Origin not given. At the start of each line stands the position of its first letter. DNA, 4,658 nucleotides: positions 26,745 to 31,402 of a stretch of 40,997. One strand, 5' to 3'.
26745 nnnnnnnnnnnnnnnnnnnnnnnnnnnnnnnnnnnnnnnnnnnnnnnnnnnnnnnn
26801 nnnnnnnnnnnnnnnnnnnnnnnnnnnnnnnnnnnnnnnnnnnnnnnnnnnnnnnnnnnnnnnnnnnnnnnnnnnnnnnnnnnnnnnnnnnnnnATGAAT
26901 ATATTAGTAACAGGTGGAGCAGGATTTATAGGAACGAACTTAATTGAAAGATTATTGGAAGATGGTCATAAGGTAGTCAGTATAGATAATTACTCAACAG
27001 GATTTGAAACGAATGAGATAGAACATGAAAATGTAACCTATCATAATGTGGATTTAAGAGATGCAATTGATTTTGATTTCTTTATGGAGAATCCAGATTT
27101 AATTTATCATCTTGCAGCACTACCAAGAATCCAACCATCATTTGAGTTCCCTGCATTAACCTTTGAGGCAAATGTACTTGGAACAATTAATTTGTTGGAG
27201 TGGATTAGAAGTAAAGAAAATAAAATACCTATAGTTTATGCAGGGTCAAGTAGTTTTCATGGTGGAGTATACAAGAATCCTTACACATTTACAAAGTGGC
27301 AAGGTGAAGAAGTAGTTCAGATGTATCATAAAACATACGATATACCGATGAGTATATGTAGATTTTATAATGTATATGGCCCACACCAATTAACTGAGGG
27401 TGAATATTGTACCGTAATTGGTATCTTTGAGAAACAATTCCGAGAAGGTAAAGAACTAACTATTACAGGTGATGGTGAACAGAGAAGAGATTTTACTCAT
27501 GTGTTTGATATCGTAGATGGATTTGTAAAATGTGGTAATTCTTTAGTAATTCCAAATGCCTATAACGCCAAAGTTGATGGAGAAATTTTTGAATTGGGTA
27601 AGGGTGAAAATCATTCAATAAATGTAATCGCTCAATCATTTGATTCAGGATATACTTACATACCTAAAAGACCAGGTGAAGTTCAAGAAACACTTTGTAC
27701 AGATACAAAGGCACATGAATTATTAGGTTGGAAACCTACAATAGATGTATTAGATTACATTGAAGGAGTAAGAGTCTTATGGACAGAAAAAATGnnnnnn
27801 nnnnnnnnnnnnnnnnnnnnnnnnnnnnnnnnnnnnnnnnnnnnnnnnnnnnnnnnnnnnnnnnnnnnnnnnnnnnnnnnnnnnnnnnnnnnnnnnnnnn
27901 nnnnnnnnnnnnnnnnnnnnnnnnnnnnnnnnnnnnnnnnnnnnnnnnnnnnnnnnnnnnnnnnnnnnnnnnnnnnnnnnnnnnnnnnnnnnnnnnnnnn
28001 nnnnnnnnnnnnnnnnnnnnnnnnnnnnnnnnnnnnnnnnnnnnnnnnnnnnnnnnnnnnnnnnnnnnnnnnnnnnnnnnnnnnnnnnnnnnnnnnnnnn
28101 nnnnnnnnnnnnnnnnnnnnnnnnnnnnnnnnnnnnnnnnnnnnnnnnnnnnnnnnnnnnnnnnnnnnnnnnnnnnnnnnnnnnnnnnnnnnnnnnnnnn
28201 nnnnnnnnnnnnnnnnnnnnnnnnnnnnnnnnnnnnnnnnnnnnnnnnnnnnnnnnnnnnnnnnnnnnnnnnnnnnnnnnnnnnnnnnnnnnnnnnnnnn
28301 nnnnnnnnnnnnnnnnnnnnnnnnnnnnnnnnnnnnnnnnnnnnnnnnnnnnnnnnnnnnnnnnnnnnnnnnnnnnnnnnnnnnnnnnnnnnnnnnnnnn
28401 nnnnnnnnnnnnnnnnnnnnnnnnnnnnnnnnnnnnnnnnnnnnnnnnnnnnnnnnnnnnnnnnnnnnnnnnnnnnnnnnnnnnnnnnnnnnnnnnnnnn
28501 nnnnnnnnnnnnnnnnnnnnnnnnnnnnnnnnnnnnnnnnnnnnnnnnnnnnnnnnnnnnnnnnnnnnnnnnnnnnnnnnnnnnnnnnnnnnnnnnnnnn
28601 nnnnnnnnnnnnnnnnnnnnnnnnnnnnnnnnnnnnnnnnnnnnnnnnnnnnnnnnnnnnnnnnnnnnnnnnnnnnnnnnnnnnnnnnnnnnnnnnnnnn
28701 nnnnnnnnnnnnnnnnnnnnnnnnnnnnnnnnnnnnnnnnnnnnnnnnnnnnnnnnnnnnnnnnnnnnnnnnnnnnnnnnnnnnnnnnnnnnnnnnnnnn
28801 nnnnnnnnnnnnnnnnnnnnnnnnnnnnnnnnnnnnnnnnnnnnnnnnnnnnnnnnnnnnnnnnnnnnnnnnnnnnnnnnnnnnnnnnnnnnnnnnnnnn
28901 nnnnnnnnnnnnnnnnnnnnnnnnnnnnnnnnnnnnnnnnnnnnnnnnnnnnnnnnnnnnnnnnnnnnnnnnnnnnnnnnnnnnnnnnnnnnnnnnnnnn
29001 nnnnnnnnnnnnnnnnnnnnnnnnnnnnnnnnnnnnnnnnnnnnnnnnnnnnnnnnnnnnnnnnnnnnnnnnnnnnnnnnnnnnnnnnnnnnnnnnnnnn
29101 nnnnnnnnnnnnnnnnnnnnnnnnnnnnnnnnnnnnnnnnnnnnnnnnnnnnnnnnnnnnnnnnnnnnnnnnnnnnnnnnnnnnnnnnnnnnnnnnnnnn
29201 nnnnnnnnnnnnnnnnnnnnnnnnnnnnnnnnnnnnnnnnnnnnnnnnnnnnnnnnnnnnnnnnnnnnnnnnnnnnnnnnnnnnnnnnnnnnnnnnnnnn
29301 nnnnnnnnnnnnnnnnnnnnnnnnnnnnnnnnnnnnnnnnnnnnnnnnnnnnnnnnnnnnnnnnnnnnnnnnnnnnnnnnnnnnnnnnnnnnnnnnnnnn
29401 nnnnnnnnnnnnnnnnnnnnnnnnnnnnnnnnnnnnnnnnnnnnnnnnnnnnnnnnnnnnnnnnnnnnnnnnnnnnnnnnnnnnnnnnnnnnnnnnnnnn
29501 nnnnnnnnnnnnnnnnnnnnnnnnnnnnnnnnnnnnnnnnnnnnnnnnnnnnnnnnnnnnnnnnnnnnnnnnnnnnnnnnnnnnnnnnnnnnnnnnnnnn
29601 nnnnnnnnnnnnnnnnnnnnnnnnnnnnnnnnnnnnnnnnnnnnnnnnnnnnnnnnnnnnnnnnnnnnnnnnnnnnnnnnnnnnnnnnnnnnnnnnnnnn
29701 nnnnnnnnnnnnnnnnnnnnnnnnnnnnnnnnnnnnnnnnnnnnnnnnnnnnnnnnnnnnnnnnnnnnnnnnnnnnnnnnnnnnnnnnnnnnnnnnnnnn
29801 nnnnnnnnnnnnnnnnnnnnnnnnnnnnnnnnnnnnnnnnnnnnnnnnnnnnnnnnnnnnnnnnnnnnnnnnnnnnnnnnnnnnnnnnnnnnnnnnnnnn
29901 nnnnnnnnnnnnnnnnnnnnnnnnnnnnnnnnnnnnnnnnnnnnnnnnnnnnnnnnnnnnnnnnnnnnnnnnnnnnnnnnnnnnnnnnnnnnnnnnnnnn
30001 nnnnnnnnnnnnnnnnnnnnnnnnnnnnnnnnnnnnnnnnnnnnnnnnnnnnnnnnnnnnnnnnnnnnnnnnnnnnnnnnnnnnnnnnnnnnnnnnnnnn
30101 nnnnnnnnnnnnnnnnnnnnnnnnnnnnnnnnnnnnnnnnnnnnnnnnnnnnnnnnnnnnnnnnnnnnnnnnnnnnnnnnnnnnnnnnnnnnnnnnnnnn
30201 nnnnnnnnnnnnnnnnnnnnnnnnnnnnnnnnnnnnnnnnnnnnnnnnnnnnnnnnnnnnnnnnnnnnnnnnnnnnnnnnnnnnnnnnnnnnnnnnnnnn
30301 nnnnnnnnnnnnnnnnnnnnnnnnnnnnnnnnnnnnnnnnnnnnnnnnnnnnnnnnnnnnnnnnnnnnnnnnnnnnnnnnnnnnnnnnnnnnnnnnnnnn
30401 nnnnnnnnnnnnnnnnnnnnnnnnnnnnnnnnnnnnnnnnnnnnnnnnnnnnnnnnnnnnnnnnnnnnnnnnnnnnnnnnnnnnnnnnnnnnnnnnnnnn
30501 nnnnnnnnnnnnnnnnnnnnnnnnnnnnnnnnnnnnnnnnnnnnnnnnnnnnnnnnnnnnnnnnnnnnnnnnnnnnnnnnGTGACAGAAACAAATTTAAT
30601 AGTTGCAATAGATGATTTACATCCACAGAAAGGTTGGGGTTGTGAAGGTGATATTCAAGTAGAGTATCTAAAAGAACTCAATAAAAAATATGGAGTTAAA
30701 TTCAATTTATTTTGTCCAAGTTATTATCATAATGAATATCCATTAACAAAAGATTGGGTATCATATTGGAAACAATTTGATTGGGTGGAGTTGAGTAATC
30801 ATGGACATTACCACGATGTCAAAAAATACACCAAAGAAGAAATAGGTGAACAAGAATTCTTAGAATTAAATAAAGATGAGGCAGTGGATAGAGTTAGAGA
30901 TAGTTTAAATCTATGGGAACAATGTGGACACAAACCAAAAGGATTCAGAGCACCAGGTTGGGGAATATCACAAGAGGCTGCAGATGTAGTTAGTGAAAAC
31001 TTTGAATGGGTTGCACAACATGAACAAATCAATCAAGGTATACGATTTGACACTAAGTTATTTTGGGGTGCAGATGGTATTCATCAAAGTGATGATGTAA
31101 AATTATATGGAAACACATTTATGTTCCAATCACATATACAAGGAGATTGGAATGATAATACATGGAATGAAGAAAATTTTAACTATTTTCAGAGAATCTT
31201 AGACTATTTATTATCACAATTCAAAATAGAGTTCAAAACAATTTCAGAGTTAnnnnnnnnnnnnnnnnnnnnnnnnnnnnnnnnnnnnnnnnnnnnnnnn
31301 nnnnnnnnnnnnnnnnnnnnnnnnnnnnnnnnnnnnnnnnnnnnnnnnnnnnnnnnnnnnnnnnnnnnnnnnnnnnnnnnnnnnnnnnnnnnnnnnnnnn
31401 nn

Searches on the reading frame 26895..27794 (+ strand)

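Call 102: search_protein_families(library=pfam, proteins=[window:26895-27794:+], max_evalue=0.001)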
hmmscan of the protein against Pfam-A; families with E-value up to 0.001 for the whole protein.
window:26895-27794:+ (300 aa): 6 families
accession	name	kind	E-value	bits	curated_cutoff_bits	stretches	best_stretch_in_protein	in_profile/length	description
PF01370.27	Epimerase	-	6.3e-50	170.3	20.9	1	3-223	1-237/240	NAD dependent epimerase/dehydratase family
PF16363.11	GDP_Man_Dehyd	-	3.6e-47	161.9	27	1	4-289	1-329/332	GDP-mannose 4,6 dehydratase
PF07993.18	NAD_binding_4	-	2e-15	57.1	20.1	1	125-164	172-210/258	Male sterility protein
PF02719.21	Polysacc_synt_2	-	2.4e-14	53.6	20.2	1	3-249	1-243/293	Polysaccharide biosynthesis protein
PF01073.25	3Beta_HSD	-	1.3e-11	44.5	22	1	4-124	1-122/280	3-beta hydroxysteroid dehydrogenase/isomerase family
PF04321.23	RmlD_sub_bind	-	2.1e-10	40.6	27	1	1-209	1-192/287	RmlD substrate binding domain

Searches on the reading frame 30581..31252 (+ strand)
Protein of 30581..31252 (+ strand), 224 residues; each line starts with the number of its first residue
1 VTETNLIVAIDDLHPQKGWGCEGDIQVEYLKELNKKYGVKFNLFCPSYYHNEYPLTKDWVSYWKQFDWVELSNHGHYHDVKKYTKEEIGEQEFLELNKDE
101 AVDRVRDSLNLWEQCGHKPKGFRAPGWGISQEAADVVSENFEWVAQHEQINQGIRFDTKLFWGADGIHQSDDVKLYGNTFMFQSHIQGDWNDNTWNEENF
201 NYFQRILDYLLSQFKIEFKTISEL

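Call 116: search_protein_families(library=pfam, proteins=[window:30581-31252:+], max_evalue=0.001)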
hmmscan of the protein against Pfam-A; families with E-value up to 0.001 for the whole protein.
window:30581-31252:+ (224 aa): 1 family
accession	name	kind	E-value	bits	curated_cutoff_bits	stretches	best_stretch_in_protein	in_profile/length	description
PF10096.14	DUF2334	-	9e-14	52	26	1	6-205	2-169/203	Uncharacterized protein conserved in bacteria (DUF2334)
